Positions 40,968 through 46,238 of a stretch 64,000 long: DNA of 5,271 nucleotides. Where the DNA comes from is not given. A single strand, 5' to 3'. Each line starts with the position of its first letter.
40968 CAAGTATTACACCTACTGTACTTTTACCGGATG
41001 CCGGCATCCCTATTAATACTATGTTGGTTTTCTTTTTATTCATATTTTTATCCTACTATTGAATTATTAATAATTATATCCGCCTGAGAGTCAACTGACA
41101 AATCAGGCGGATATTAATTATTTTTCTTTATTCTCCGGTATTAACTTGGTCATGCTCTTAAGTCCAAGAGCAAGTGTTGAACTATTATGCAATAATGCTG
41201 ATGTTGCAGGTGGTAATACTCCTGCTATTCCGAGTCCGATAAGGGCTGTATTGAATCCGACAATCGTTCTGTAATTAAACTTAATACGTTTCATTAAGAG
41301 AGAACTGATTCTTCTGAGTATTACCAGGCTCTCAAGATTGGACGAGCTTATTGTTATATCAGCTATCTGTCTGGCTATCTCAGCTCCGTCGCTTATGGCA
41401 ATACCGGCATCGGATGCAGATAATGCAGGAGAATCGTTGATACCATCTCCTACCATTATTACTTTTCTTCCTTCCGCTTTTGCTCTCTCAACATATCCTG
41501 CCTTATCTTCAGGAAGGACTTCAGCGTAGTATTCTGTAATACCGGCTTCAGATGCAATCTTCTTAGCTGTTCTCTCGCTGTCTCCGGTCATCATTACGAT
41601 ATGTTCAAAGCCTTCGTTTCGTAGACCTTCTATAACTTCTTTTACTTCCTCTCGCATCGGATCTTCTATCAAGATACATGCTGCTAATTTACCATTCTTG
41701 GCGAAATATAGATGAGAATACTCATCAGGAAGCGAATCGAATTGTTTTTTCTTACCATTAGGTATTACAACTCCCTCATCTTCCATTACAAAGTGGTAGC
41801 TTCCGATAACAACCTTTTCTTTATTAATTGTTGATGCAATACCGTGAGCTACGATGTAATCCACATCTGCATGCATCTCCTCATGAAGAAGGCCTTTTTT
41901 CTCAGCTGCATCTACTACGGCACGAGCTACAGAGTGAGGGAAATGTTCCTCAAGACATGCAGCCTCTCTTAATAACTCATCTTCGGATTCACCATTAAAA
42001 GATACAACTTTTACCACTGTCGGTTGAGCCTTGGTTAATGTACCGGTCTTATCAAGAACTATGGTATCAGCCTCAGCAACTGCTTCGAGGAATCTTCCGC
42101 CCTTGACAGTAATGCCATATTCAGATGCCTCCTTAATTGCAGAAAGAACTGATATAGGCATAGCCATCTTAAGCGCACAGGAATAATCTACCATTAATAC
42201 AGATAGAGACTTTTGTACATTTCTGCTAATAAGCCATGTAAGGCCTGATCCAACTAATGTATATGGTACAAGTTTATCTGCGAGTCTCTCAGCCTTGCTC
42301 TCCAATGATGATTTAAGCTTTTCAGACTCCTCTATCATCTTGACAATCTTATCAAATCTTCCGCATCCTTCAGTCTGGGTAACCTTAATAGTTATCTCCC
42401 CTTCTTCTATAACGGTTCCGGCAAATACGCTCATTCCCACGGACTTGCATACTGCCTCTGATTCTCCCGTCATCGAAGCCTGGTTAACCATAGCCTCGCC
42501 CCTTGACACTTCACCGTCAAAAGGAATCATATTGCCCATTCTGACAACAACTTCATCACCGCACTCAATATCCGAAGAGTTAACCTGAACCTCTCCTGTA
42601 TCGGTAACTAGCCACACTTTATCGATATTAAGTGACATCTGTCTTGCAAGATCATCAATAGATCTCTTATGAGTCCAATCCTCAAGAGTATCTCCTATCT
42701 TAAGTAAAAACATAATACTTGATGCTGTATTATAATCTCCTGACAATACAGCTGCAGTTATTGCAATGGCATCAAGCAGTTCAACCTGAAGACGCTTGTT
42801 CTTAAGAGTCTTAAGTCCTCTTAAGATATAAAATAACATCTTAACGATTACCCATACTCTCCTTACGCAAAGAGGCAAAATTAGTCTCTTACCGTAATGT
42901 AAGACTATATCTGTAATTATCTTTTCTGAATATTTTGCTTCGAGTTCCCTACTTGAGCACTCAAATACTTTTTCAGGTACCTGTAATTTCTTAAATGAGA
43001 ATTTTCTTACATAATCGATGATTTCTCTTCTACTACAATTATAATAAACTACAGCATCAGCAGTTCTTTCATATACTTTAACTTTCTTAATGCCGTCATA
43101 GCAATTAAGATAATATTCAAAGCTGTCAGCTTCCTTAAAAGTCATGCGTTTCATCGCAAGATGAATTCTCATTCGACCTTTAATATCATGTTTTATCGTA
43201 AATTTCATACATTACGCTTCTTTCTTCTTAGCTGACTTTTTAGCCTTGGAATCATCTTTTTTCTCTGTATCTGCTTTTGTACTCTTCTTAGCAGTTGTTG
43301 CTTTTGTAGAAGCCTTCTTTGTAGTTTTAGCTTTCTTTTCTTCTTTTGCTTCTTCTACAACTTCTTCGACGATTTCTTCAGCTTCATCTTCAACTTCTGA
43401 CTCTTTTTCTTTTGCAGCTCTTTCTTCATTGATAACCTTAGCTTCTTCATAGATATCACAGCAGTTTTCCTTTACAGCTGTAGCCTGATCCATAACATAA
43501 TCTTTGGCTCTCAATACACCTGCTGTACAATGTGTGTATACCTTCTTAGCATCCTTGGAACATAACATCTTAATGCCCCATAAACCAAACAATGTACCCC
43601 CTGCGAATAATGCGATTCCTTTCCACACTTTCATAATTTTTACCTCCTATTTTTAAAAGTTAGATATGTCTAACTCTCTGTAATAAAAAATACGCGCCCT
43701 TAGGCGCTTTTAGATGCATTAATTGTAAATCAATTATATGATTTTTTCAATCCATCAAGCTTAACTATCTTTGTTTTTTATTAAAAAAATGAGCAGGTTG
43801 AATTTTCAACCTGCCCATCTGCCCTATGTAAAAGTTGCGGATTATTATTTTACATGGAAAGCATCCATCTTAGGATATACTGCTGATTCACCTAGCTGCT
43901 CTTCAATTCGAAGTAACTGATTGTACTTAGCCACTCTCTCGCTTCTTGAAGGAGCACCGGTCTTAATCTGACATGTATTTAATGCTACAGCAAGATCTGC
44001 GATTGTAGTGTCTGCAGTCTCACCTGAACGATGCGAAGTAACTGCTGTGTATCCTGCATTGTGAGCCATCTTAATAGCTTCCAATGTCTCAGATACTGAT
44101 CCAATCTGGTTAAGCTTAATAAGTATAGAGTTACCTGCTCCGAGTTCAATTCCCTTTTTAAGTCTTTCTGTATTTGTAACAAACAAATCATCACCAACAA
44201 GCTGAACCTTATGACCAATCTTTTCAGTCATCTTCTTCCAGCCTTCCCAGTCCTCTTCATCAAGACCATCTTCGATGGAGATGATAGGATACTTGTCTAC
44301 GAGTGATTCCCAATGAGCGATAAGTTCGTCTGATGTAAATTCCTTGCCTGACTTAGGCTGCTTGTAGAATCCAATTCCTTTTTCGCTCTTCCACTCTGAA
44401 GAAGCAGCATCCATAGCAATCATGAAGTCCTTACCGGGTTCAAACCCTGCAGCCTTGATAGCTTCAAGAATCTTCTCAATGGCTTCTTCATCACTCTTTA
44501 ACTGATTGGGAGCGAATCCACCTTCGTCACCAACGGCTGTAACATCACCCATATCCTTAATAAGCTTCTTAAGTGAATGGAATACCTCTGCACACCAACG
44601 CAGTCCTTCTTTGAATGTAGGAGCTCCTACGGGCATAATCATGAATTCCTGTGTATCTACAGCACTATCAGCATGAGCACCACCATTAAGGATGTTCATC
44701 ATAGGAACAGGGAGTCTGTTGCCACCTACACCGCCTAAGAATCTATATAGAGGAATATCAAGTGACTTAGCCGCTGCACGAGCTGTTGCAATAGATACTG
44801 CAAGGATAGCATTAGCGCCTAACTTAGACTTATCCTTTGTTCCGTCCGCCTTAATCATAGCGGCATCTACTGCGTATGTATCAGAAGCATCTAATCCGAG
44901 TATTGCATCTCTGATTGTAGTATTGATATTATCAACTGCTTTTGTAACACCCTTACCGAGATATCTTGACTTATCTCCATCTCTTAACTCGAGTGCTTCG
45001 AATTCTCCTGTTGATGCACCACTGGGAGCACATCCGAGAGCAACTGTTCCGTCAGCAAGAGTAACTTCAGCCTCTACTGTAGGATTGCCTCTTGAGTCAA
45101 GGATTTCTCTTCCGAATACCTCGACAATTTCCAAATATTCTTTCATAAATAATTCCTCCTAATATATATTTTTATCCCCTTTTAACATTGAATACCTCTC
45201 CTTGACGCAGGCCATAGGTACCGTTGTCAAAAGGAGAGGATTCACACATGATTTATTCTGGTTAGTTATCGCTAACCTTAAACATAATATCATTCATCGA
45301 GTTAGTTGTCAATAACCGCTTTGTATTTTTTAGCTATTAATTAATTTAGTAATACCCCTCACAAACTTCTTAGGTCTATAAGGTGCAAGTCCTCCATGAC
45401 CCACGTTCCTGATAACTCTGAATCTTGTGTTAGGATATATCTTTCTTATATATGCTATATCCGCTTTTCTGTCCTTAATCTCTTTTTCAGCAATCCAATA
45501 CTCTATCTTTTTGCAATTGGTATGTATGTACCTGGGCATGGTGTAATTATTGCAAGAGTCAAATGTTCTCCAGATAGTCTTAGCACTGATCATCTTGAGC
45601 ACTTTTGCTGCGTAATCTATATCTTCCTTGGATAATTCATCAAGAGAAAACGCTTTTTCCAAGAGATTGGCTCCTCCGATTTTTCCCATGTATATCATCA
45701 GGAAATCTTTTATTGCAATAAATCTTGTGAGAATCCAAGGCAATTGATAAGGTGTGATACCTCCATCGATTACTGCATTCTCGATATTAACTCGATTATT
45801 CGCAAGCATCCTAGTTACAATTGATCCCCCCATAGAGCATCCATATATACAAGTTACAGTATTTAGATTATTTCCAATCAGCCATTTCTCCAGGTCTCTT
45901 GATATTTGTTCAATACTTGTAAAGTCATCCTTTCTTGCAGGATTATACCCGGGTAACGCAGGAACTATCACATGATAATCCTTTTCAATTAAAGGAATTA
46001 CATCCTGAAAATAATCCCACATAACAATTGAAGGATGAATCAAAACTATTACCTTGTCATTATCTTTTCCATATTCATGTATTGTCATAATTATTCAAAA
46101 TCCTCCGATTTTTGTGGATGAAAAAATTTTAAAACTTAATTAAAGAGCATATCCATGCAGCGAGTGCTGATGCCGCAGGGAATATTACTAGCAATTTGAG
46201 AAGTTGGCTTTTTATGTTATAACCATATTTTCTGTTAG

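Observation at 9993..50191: NRPS-free, multiplied equibactin/Mpt-like uptake modules with a processing-enzyme toolkit: candidate xenosiderophore capture system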

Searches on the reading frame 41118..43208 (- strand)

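Call 6: search_protein_families(library=pfam, proteins=[window:41118-43208:-], max_evalue=0.01)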
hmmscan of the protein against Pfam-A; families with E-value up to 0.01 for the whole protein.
window:41118-43208:- (696 aa): 4 families
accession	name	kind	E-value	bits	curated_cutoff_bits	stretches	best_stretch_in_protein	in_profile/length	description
PF00122.25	E1-E2_ATPase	-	2e-37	128.9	28.1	1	193-362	2-179/181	E1-E2 ATPase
PF00702.32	Hydrolase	-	2e-28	100.5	26.4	1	381-599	2-190/191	haloacid dehalogenase-like hydrolase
PF08282.18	Hydrolase_3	-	6.3e-06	26.5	20.9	1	574-624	197-247/255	haloacid dehalogenase-like hydrolase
PF19991.5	HMA_2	-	0.00035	21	30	1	4-58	9-63/154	Heavy metal associated domain 2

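Call 79: search_protein_families(library=ncbifam, proteins=[window:41118-43208:-], max_evalue=0.00001)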
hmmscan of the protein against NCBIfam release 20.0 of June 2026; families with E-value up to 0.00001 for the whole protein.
window:41118-43208:- (696 aa): 21 families
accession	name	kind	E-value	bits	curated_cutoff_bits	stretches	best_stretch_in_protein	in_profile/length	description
TIGR01525.1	ATPase-IB_hvy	subfamily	6.5e-151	504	346.25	1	142-686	1-558/560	heavy metal translocating P-type ATPase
TIGR01512.1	ATPase-IB2_Cd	subfamily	3.2e-108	362.6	313.5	2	142-470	1-319/494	cadmium family heavy metal-translocating P-type ATPase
TIGR01511.1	ATPase-IB1_Cu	subfamily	6.9e-99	332.1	397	1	129-686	7-539/542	copper-translocating P-type ATPase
NF007952.0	PRK10671.1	equivalog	1.6e-88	297.9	1316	1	159-687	290-823/838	copper-exporting P-type ATPase CopA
NF008262.1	PRK11033.1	equivalog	1.8e-83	281.3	1005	1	37-655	66-694/731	zinc/cadmium/mercury/lead-transporting ATPase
NF033775.1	P_type_ZntA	exception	1.5e-68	231.8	1240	1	139-654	180-694/732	Zn(II)/Cd(II)/Pb(II) translocating P-type ATPase ZntA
TIGR01494.1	ATPase_P-type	subfamily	1.8e-65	221.3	62.3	1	165-666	2-470/478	HAD-IC family P-type ATPase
TIGR01497.1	kdpB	equivalog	1.8e-48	165.2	527.9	1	200-633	110-561/675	potassium-transporting ATPase subunit KdpB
TIGR01647.1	ATPase-IIIA_H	equivalog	9.6e-38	129.9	615.5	2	146-557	43-481/755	plasma-membrane proton-efflux P-type ATPase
NF010609.0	PRK14010.1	equivalog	2.1e-34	118.8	1323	1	194-641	103-565/673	K(+)-transporting ATPase subunit B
TIGR01517.1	ATPase-IIB_Ca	equivalog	1.1e-25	90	507.05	2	174-327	136-286/882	calcium-translocating P-type ATPase, PMCA-type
TIGR01657.1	P-ATPase-V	hypoth_equivalog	2.8e-25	88.1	618.25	2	560-608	782-830/1055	ATP13A2 family polyamine export P-type ATPase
TIGR01522.1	ATPase-IIA2_Ca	equivalog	4.1e-24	84.4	798.3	2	135-403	58-342/854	calcium-transporting P-type ATPase, PMR1-type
TIGR01116.1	ATPase-IIA1_Ca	equivalog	2.7e-21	75.4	703.4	2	509-629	458-592/799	calcium-translocating P-type ATPase, SERCA-type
TIGR01524.1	ATPase-IIIB_Mg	equivalog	2.7e-17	61.9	610.75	1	560-625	582-647/867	magnesium-translocating P-type ATPase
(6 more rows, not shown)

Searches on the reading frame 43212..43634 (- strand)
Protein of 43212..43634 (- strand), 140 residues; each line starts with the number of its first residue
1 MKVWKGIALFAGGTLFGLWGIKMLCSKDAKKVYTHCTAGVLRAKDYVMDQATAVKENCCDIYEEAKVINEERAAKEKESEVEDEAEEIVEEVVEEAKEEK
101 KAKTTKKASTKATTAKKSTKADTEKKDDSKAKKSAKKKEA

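Call 6: search_protein_families(library=pfam, proteins=[window:43212-43634:-], max_evalue=0.01)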
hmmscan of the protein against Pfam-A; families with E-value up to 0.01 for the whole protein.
window:43212-43634:- (140 aa): 1 family
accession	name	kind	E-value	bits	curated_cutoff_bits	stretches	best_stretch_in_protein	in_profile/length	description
PF19605.4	DUF6110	-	2.3e-31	108.2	26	1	6-87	2-83/85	Family of unknown function (DUF6110)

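Call 79: search_protein_families(library=ncbifam, proteins=[window:43212-43634:-], max_evalue=0.00001)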
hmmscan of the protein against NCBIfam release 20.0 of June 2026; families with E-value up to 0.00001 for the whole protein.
window:43212-43634:- (140 aa): 0 families

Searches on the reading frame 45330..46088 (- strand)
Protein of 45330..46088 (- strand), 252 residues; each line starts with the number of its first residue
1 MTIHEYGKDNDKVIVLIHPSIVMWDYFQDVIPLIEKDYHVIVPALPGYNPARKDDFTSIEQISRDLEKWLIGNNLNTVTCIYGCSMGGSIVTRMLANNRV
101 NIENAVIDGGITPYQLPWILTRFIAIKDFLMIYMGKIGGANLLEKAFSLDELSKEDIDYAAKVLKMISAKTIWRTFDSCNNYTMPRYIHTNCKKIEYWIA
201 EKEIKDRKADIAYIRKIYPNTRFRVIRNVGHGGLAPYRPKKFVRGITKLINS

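Call 6: search_protein_families(library=pfam, proteins=[window:45330-46088:-], max_evalue=0.01)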
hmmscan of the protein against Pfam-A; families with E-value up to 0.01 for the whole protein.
window:45330-46088:- (252 aa): 2 families
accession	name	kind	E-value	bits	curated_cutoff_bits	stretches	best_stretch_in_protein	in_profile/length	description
PF12697.13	Abhydrolase_6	-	6.7e-09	37.2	26.3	1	14-243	1-215/217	Alpha/beta hydrolase family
PF00561.26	Abhydrolase_1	-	7.3e-08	32.8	25.8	1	14-118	3-109/245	alpha/beta hydrolase fold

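Call 79: search_protein_families(library=ncbifam, proteins=[window:45330-46088:-], max_evalue=0.00001)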
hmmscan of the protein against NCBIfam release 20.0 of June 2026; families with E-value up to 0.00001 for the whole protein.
window:45330-46088:- (252 aa): 3 families
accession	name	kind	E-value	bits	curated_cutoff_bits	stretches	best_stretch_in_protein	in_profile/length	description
NF050089.1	i_nPHAscl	equivalog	4.2e-08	32.6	300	1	8-105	15-112/288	intracellular short-chain-length polyhydroxyalkanoate depolymerase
TIGR03056.1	bchO_mg_che_rel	equivalog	2.6e-07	29.9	172.55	1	3-102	20-120/278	alpha/beta fold hydrolase BchO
TIGR03695.1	menH_SHCHC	equivalog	3.4e-07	29.9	208.55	1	11-110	2-104/252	2-succinyl-6-hydroxy-2,4-cyclohexadiene-1-carboxylate synthase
